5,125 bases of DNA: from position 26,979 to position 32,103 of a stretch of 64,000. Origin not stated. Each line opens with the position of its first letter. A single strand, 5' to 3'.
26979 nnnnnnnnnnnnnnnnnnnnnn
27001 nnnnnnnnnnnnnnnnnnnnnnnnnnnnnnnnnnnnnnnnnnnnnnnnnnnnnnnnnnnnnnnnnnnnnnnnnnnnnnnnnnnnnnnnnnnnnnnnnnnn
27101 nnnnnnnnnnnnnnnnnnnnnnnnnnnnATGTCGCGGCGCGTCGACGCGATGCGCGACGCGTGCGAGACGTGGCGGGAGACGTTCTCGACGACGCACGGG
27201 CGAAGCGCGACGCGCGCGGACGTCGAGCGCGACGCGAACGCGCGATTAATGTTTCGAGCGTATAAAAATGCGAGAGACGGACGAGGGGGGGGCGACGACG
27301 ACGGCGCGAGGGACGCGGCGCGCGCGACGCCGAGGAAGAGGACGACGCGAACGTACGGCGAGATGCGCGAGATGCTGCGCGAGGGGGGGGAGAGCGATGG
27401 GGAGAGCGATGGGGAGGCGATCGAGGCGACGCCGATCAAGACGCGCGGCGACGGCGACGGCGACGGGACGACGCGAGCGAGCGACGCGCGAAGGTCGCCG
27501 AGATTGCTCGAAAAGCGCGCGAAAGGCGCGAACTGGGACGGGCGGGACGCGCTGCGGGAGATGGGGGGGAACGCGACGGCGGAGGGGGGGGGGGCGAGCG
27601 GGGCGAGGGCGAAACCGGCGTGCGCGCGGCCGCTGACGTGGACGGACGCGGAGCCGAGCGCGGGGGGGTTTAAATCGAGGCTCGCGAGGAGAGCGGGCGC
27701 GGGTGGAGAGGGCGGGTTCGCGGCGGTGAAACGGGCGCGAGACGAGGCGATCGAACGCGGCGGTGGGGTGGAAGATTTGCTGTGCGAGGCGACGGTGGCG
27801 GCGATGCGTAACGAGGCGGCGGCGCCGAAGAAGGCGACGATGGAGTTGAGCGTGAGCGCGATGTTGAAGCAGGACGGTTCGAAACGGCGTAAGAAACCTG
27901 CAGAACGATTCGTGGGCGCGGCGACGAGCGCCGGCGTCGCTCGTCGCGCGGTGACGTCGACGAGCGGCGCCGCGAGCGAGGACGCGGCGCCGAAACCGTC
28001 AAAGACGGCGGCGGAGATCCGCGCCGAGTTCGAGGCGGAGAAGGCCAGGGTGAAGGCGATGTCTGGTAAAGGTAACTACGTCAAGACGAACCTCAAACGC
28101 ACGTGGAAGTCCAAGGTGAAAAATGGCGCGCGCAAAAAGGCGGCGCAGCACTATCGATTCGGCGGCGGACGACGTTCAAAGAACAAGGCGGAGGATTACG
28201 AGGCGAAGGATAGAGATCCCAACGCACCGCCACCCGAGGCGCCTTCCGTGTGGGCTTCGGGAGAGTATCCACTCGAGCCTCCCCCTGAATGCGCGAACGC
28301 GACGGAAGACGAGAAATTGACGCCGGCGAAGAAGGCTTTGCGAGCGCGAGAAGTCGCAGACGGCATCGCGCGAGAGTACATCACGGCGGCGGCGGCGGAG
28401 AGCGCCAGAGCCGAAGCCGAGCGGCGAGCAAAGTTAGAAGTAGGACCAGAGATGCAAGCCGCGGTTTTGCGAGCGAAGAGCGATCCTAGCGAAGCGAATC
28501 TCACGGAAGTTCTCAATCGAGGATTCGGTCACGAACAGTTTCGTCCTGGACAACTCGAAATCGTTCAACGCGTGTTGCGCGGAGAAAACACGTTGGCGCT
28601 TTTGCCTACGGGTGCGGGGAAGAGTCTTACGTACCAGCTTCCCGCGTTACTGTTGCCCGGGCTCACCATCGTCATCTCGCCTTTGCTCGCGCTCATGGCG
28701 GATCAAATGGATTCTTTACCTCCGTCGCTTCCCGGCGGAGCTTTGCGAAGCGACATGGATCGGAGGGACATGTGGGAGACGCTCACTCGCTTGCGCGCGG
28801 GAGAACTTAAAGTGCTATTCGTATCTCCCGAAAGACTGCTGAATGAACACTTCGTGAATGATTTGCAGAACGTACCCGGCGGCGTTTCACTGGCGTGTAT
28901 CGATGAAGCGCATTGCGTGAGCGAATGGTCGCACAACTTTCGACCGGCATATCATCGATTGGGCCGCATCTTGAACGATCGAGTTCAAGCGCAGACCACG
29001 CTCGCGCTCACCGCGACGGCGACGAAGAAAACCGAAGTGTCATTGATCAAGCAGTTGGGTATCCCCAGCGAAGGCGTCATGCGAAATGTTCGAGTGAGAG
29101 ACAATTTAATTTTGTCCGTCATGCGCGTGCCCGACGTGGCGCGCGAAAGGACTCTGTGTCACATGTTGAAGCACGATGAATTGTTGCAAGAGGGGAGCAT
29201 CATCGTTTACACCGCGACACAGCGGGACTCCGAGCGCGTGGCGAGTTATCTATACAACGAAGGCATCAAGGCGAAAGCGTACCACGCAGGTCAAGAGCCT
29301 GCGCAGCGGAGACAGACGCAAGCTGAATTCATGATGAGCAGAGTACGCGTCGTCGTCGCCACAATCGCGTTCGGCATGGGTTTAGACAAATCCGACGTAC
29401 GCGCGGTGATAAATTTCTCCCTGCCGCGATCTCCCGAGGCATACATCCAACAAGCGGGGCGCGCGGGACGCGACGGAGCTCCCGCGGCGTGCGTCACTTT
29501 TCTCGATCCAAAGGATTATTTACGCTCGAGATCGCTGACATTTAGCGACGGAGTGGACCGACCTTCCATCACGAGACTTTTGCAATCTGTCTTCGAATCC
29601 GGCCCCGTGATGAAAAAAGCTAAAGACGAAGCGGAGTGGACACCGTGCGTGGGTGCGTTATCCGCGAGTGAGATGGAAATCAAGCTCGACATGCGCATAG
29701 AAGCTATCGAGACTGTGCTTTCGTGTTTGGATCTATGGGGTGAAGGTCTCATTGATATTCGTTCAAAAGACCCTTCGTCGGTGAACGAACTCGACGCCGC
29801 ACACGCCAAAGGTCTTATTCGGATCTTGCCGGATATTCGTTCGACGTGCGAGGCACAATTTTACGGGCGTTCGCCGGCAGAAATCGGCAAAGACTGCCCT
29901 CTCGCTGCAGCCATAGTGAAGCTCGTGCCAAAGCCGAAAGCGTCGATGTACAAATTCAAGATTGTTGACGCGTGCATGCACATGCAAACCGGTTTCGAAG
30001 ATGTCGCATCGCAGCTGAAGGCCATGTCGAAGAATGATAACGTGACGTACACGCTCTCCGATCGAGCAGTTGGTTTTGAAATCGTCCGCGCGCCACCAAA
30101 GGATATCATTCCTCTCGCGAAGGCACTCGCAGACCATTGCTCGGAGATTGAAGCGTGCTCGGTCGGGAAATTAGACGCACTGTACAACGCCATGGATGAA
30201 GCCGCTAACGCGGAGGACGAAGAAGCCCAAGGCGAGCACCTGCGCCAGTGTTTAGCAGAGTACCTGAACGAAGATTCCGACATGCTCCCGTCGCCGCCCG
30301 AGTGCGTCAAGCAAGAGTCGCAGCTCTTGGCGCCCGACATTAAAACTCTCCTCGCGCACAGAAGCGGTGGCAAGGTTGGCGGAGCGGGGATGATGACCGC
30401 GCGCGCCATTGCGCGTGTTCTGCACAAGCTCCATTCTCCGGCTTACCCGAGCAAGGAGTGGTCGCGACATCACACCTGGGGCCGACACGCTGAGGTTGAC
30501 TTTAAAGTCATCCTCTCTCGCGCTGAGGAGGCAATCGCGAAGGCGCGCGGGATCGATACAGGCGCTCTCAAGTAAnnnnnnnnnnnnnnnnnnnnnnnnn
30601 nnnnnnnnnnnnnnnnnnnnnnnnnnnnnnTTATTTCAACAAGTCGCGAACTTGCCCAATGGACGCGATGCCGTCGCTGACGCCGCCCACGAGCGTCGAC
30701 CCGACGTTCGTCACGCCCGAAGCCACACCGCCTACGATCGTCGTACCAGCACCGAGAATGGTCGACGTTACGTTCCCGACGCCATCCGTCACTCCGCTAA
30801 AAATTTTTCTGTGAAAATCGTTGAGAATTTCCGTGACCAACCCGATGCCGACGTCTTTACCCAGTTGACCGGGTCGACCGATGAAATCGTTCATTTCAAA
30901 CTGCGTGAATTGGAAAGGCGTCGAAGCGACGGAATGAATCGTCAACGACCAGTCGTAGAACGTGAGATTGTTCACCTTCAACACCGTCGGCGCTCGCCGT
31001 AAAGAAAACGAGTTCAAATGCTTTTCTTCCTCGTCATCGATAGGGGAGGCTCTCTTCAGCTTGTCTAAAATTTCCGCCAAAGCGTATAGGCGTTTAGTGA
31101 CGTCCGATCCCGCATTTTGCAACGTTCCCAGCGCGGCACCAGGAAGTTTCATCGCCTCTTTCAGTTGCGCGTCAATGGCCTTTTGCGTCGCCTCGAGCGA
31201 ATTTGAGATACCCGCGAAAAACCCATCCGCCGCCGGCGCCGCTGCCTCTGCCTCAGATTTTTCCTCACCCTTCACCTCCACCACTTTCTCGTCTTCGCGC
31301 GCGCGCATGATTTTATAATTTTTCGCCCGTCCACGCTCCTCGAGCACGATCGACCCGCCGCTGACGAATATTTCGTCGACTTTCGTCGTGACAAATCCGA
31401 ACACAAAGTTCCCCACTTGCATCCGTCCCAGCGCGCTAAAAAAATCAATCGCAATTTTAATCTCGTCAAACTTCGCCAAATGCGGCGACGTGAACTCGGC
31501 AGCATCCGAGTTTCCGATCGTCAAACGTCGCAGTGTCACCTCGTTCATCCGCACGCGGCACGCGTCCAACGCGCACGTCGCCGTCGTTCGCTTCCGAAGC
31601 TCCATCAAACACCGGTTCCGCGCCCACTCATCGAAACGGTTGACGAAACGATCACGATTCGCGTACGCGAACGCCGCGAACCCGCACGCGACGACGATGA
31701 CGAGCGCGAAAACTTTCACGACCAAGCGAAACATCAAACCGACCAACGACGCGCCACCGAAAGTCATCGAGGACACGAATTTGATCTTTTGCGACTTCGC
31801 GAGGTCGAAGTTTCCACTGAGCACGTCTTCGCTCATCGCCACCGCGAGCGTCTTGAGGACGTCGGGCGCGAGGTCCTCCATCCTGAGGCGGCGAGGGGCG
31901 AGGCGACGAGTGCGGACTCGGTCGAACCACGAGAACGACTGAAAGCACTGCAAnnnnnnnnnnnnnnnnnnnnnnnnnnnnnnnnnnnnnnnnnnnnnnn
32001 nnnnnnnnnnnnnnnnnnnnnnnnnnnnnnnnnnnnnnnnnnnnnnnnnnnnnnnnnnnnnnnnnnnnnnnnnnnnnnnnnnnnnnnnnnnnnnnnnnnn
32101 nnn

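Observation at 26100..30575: Checkpoint clamp subunit HUS1 and RECQL4-type helicase share one 78-bp bidirectional promoter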

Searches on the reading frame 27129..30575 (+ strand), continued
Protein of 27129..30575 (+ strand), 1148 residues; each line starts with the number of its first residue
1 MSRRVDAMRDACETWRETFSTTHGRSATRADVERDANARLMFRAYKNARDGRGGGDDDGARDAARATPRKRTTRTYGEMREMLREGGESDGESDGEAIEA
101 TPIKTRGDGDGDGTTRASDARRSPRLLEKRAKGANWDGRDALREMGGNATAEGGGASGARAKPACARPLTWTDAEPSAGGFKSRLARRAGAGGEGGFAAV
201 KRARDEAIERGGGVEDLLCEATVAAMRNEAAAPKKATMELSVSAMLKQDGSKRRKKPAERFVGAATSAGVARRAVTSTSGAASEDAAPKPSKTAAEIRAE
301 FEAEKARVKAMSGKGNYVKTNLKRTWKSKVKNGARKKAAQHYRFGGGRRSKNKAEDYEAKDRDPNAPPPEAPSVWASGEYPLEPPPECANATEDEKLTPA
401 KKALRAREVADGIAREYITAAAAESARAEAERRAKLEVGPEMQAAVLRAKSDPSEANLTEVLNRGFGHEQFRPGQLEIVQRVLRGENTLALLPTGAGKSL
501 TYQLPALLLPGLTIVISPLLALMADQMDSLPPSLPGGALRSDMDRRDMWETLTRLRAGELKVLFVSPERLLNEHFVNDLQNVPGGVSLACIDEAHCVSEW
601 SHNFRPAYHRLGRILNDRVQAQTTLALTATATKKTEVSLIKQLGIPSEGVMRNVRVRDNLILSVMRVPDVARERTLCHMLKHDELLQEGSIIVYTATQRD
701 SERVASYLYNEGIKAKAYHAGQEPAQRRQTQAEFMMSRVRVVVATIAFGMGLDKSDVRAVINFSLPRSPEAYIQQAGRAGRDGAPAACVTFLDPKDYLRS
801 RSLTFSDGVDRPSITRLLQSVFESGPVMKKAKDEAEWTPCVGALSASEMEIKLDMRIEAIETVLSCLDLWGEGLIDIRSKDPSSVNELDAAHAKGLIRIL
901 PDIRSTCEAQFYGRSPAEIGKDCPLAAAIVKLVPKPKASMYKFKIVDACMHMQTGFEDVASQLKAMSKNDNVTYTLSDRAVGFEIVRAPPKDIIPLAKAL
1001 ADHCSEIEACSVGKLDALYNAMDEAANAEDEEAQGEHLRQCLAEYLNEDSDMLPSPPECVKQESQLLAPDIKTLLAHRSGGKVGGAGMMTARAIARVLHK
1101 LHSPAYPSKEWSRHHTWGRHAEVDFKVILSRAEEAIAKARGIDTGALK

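Call 49: search_solved_structures(query=A3, max_evalue=1e-60, show_alignments=1)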
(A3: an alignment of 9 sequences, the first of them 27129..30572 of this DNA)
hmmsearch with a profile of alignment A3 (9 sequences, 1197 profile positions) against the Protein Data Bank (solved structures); distinct sequences matched with E-value up to 1e-60: 37.
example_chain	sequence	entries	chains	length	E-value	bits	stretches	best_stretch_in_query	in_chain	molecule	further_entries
5lst_A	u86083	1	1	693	6.8e-116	391.8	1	510-920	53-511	ATP-dependent DNA helicase Q4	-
1oyw_A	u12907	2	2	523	8.4e-98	331.9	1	498-846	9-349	ATP-dependent DNA helicase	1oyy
4tmu_A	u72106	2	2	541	7.4e-95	322.1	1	491-846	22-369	RecQ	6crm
4q47_A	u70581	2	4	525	2.3e-86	294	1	503-844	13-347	DNA helicase RecQ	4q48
7auc_A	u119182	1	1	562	1.1e-83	285.2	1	492-850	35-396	Bloom syndrome protein,Bloom syndrome protein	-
7aud_A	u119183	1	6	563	1.1e-83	285.1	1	492-850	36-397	Bloom syndrome protein,Bloom syndrome protein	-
4cgz_A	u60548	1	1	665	2.6e-83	283.9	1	492-850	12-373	BLOOM'S SYNDROME HELICASE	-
4cdg_A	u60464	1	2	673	2.7e-83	283.9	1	492-850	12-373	BLOOM SYNDROME PROTEIN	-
4o3m_A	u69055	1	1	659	3.6e-83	283.4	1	495-850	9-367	Bloom syndrome protein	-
4u7d_A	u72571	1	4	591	9.9e-81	275.3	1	497-859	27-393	ATP-dependent DNA helicase Q1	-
2v1x_A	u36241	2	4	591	1.1e-80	275.3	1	497-859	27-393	ATP-DEPENDENT DNA HELICASE Q1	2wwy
9i22_A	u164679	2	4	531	1.1e-80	275.2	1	497-859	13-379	ATP-dependent DNA helicase Q1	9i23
8yrs_A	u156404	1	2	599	1.2e-80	275.1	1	497-859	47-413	ATP-dependent DNA helicase Q1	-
5lb3_B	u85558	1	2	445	1.6e-79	271.3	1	499-834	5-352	ATP-dependent DNA helicase Q5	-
5lb5_A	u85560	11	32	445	1.9e-79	271.1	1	499-834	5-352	ATP-dependent DNA helicase Q5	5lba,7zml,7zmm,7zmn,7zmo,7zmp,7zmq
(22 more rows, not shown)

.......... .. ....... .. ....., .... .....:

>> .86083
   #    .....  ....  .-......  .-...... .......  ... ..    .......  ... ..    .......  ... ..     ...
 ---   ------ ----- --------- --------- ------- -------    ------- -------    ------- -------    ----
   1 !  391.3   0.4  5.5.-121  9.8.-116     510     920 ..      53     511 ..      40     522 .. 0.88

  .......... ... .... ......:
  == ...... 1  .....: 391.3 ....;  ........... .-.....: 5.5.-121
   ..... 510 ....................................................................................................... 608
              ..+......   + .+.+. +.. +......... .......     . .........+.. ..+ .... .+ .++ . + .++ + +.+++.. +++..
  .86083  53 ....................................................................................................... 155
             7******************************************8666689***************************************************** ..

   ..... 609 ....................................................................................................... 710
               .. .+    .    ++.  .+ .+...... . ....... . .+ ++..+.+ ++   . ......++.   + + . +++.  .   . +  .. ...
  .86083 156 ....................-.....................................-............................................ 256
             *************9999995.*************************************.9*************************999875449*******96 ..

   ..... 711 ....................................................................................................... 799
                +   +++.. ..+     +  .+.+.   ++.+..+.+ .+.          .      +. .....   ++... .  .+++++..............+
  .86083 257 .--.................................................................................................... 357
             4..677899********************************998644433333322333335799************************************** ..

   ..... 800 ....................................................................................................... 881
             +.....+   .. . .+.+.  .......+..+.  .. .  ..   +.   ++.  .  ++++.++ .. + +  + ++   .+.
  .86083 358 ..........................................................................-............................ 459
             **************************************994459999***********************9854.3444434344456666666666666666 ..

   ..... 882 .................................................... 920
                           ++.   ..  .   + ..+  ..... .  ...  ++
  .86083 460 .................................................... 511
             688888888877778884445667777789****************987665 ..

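Call 74: find_encoding_contigs(protein=P0067, flank=8000, max_places=2)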
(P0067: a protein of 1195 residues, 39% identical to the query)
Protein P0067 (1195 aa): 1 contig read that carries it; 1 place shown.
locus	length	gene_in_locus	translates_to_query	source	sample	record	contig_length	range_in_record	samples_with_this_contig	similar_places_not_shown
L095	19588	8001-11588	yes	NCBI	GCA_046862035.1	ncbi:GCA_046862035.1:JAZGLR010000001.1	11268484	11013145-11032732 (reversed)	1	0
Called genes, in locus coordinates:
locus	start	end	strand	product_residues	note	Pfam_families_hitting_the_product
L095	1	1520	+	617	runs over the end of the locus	PF01363:FYVE, PF08718:GLTP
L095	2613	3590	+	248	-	-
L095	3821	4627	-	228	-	PF04387:PTPLA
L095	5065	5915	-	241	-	PF00406:ADK, PF13207:AAA_17, PF05191:ADK_lid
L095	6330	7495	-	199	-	PF12917:YfbR-like, PF13023:HD_3, PF01966:HD (weak)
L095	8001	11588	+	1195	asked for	PF06839:Zn_ribbon_GRF, PF00270:DEAD, PF00271:Helicase_C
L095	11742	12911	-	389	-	PF00787:PX (faint)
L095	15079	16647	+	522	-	PF01565:FAD_binding_4, PF08031:BBE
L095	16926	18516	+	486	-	-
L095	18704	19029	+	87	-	PF09809:MRP-L27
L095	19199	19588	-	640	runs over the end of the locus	PF02263:GBP, PF02841:GBP_C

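Call 75: find_encoding_contigs(protein=P0057, flank=10000, max_places=1)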
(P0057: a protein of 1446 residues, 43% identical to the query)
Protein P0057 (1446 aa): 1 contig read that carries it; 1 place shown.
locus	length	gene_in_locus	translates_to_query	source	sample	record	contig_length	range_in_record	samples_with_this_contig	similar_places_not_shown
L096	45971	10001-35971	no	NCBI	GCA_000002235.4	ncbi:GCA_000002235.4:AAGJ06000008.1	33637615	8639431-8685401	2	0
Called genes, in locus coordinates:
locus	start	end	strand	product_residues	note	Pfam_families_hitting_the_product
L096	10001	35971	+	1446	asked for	PF11719:Drc1-Sld2, PF00270:DEAD, PF00271:Helicase_C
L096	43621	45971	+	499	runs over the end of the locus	PF00105:zf-C4, PF00104:Hormone_recep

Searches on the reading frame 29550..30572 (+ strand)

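Call 46: search_protein_families(library=pfam, proteins=[window:29550-30572:+], max_evalue=10)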
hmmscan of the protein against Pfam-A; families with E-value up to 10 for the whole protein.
window:29550-30572:+ (341 aa): 1 family
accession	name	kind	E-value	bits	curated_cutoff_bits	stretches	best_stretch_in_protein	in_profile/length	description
PF22743.2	PspAA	-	0.11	13.2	27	1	195-264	8-73/92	PspA-Associated protein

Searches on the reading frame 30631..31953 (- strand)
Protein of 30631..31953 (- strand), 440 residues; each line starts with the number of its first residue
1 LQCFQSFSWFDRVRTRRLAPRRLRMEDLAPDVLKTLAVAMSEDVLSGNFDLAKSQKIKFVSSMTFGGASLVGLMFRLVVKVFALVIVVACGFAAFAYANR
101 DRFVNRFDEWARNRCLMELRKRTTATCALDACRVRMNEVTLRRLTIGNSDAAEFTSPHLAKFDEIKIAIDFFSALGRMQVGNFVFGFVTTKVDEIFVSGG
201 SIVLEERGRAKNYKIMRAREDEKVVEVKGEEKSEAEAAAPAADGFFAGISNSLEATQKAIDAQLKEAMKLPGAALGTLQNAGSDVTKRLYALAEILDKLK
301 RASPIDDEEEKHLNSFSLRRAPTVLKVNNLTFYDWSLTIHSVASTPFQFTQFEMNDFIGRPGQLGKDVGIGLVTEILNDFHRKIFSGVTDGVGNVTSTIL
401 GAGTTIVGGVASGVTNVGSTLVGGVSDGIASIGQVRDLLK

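Call 20: search_protein_families(library=pfam, proteins=[window:30631-31953:-], max_evalue=0.1)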
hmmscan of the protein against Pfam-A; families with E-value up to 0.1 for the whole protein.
window:30631-31953:- (440 aa): 0 families
